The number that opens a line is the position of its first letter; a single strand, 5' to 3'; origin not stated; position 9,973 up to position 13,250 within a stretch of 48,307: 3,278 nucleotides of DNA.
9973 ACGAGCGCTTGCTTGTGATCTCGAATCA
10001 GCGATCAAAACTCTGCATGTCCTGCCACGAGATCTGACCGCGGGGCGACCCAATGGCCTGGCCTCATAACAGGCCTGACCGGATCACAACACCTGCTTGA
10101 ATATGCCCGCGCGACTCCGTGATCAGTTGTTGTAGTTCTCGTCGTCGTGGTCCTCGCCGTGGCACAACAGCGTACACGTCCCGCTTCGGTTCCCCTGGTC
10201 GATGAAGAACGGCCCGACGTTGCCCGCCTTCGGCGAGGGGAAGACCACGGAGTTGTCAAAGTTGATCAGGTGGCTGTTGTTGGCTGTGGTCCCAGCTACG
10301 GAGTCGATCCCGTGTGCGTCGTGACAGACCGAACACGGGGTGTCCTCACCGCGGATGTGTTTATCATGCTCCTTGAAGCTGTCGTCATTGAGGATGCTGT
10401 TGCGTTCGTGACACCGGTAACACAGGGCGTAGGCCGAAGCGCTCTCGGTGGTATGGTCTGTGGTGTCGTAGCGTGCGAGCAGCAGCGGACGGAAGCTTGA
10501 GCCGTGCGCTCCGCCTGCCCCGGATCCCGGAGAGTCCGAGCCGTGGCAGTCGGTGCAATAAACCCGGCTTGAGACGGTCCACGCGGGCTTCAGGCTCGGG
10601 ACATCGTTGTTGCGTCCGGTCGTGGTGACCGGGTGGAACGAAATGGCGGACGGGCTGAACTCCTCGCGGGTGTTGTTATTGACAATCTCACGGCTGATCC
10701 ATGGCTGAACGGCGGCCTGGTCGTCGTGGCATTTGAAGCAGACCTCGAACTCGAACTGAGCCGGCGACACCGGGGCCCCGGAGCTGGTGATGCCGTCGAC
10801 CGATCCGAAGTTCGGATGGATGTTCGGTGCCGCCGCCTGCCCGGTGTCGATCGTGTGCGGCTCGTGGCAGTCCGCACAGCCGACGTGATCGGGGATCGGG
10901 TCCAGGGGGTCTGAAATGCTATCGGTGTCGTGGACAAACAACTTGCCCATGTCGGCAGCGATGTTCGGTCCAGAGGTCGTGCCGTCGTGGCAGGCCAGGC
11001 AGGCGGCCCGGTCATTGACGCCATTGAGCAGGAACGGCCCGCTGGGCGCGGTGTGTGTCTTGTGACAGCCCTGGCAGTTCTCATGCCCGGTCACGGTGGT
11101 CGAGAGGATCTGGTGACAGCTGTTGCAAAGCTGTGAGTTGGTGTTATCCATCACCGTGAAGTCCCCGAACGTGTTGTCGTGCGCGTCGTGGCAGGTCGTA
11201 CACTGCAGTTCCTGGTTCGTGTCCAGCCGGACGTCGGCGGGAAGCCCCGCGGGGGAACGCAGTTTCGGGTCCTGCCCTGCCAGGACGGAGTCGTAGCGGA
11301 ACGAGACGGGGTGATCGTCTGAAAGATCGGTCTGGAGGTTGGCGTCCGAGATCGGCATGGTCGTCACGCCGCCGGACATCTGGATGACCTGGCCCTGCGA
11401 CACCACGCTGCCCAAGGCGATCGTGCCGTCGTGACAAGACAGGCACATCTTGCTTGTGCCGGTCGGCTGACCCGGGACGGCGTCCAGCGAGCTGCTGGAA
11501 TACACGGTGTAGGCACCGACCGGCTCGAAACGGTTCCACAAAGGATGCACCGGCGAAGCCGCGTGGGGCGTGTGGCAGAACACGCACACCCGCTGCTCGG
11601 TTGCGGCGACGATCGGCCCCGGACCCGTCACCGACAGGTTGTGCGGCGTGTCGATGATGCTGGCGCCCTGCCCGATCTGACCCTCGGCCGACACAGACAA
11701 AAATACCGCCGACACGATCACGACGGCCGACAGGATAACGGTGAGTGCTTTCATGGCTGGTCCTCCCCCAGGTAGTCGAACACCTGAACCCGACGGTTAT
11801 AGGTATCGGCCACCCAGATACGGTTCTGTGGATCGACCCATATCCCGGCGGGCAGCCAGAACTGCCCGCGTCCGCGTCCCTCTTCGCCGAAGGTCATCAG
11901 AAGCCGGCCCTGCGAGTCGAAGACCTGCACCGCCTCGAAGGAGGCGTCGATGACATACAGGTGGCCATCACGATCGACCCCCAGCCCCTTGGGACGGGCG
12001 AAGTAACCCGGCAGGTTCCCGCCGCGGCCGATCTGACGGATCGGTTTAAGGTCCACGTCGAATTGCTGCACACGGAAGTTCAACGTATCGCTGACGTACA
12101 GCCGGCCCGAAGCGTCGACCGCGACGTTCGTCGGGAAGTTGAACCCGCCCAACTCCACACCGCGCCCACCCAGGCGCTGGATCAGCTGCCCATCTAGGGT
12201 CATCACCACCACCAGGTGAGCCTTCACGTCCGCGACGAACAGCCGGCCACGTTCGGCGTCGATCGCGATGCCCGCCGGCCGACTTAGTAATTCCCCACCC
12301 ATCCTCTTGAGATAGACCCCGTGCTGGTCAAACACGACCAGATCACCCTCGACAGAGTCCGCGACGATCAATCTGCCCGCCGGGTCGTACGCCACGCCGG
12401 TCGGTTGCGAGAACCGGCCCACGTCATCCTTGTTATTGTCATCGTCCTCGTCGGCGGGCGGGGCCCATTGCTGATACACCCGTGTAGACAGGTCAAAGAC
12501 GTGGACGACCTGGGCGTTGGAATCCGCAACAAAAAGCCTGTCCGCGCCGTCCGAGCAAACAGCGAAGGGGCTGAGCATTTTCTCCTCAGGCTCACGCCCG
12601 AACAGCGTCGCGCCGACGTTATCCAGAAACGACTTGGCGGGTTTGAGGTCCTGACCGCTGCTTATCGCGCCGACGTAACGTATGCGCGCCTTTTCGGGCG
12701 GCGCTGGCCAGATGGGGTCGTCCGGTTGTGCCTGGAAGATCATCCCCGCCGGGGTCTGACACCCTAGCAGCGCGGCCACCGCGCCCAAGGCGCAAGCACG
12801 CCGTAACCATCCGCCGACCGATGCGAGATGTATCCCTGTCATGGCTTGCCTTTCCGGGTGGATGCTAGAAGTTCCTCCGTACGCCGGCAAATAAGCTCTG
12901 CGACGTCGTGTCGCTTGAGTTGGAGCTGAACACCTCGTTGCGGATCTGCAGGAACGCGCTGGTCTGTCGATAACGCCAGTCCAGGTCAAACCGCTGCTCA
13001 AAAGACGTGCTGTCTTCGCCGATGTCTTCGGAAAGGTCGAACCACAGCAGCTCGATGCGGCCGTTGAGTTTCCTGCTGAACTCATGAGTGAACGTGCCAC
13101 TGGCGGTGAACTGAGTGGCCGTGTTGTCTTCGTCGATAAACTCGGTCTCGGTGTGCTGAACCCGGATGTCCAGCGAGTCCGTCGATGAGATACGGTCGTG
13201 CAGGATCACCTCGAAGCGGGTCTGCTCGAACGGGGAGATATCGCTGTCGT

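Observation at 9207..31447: Ten multihaem cytochrome genes (about 100 haem motifs) plus three quinol-pool modules: candidate self-contained inner-membrane-to-surface electron conduit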

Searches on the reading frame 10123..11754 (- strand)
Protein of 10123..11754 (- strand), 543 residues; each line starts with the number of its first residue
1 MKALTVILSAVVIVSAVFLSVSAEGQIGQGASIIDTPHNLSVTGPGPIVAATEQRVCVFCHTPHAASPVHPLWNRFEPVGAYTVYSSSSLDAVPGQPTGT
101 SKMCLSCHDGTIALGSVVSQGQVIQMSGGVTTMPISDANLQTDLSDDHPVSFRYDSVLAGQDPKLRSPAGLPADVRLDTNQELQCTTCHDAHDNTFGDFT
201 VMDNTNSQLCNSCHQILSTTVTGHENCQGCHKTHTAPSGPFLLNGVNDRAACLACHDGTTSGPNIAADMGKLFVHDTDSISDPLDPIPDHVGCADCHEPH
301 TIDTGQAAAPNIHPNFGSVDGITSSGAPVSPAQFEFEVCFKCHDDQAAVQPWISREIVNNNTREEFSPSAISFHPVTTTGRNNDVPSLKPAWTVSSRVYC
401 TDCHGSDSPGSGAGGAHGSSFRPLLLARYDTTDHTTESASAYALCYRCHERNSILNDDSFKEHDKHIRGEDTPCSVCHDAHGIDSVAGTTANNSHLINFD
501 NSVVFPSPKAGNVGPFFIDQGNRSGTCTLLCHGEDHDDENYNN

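Call 4: search_protein_families(library=pfam, proteins=[window:10123-11754:-], max_evalue=0.01)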
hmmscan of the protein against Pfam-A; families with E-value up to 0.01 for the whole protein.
window:10123-11754:- (543 aa): 5 families
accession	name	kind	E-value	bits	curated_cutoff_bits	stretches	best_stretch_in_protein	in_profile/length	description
PF09699.15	Paired_CXXCH_1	-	6.8e-22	77.3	20.6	3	184-215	8-37/41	Doubled CXXCH motif (Paired_CXXCH_1)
PF14537.11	Cytochrom_c3_2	-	2.8e-11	44.1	25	1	226-302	8-69/79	Cytochrome c3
PF14522.11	Cytochrome_C7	-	4.3e-11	42.9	24.8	1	181-232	12-67/67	Cytochrome c7 and related cytochrome c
PF22678.1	Cytochrom_c_NrfB-like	-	8.7e-05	23.4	27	1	400-484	1-71/89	Cytochrome c-type protein NrfB-like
PF02335.20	Cytochrom_C552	-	0.0027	17.2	24.1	1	249-343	87-175/438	Cytochrome c552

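Call 6: search_protein_families(library=ncbifam, proteins=[window:10123-11754:-], max_evalue=0.001)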
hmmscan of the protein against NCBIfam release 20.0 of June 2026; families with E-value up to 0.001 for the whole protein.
window:10123-11754:- (543 aa): 4 families
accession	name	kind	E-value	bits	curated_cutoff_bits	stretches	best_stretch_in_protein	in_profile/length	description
TIGR01905.1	paired_CXXCH_1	subfamily_domain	1.3e-12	47.4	25.2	2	184-215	8-37/41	doubled CXXCH domain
TIGR03508.1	decahem_SO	subfamily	2.3e-09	37.1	192.2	1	180-262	141-225/258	DmsE family decaheme c-type cytochrome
TIGR03146.1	cyt_nit_nrfB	equivalog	2.7e-05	24.5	166.6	1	395-484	38-122/145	cytochrome c nitrite reductase pentaheme subunit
NF008659.0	PRK11659.1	equivalog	0.00013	21.7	184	1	339-484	49-148/188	cytochrome c nitrite reductase pentaheme subunit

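Call 35: search_solved_structures(query=window:10123-11754:-, max_evalue=1)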
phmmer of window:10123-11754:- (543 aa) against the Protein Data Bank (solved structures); distinct sequences matched with E-value up to 1: 7.
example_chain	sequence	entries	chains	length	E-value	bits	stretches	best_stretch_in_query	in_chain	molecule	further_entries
7tfs_A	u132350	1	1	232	1.5e-29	106.7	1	15-215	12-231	Cytochrome c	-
9yuq_N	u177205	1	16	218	4e-22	82.3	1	30-215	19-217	Putative multiheme cytochrome c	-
9wt9_A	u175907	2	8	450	0.013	17.9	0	259-353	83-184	Cytochrome c,Multiheme cytochrome c selenoprotein mutant (MccSep U325A) | Cytochrome c,Multiheme cytochrome c selenoprotein (MccSep)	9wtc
9wt8_A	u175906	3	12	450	0.013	17.9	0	259-353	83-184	Cytochrome c,Multiheme cytochrome c selenoprotein (MccSep)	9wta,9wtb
6hr0_A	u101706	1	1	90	0.12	14.7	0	311-348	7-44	Cytochrome C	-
9j2f_C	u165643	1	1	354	0.57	12.4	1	392-452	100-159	Photosynthetic reaction center cytochrome c subunit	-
28pb_A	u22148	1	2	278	0.63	12.3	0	179-258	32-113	Cytochrome c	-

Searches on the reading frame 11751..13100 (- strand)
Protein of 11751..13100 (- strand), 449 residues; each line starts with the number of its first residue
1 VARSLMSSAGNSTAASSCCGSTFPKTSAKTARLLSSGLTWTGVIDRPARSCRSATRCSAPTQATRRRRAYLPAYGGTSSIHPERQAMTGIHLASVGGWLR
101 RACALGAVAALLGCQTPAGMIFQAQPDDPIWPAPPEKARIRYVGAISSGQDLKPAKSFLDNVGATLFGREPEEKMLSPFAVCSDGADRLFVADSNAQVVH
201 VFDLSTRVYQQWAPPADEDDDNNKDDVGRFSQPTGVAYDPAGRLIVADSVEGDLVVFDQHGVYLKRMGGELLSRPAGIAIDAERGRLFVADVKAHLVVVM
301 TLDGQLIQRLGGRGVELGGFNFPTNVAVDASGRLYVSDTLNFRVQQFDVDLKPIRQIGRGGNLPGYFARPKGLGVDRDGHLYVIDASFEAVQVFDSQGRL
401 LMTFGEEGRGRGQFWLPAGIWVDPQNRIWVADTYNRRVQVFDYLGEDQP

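Call 4: search_protein_families(library=pfam, proteins=[window:11751-13100:-], max_evalue=0.01)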
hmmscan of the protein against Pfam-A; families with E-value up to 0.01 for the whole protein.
window:11751-13100:- (449 aa): 7 families
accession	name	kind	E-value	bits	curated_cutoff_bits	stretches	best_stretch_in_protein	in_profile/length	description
PF01436.27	NHL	-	1.7e-33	113.4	20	4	414-441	1-28/28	NHL repeat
PF08450.18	SGL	-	2.4e-14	54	26.3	1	333-401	147-217/246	SMP-30/Gluconolactonase/LRE-like region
PF17170.10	DUF5128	-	3.1e-13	50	22.9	1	378-443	53-119/321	6-bladed beta-propeller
PF01731.26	Arylesterase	-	2.8e-08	34.3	21.3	0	204-258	27-82/86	Arylesterase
PF25021.1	TEN_NHL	-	1.5e-06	27.9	27.1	0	367-401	141-173/357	Teneurin NHL domain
PF06739.17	SBBP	-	0.0026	18.1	20.5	0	355-383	4-28/38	Beta-propeller repeat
PF20067.5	SSL_N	-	0.0033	17.7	18.9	0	316-338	16-38/46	Strictosidine synthase-like, N-terminal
